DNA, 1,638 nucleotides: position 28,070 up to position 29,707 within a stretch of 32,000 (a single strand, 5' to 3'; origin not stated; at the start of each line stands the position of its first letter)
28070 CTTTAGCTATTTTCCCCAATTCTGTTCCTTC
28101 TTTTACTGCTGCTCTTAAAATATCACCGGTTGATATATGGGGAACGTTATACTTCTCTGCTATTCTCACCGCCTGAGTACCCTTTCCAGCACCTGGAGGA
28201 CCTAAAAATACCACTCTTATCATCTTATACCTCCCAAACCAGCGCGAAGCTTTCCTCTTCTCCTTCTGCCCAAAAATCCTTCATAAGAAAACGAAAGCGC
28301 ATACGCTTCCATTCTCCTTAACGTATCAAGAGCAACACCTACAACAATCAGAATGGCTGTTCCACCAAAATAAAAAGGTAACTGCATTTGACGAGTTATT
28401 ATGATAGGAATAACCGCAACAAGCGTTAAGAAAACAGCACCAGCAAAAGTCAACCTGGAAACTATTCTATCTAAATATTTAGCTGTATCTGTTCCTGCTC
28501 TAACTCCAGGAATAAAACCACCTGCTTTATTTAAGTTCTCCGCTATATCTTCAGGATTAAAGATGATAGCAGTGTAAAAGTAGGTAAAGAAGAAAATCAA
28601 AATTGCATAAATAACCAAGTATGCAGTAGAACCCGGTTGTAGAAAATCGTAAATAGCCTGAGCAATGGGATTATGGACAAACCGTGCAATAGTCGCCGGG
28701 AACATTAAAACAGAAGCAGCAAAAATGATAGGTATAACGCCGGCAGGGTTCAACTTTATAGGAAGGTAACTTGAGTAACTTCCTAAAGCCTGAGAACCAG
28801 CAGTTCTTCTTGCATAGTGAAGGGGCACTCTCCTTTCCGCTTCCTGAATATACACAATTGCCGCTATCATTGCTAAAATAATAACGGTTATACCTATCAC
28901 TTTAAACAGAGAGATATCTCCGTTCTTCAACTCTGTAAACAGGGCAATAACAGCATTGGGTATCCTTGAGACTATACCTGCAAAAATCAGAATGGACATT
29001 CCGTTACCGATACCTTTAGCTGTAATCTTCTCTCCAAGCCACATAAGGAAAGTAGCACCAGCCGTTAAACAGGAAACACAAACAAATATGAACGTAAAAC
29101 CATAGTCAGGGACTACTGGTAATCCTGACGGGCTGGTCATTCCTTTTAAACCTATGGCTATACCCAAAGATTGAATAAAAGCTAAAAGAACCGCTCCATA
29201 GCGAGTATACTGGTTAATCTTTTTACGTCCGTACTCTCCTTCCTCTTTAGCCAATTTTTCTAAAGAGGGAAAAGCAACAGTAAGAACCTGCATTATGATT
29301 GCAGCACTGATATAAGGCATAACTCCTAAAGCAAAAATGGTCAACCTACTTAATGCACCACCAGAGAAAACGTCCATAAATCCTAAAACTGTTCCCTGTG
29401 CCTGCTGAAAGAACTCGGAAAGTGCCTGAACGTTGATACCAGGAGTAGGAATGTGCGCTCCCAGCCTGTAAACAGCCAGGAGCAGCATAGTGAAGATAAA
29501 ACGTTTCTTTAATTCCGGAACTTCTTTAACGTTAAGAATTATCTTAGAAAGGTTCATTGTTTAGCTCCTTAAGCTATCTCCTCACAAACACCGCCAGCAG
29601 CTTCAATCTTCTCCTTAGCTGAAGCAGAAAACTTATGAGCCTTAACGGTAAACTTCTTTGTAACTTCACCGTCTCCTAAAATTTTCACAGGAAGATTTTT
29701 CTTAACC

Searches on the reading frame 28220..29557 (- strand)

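Call 84: search_protein_families(library=pfam, proteins=[window:28220-29557:-], max_evalue=0.00001)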
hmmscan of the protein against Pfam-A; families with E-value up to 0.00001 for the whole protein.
window:28220-29557:- (445 aa): 1 family
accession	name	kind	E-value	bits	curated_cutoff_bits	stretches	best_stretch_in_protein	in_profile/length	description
PF00344.25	SecY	-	3.9e-115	384.9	32.2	1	73-413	1-306/306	SecY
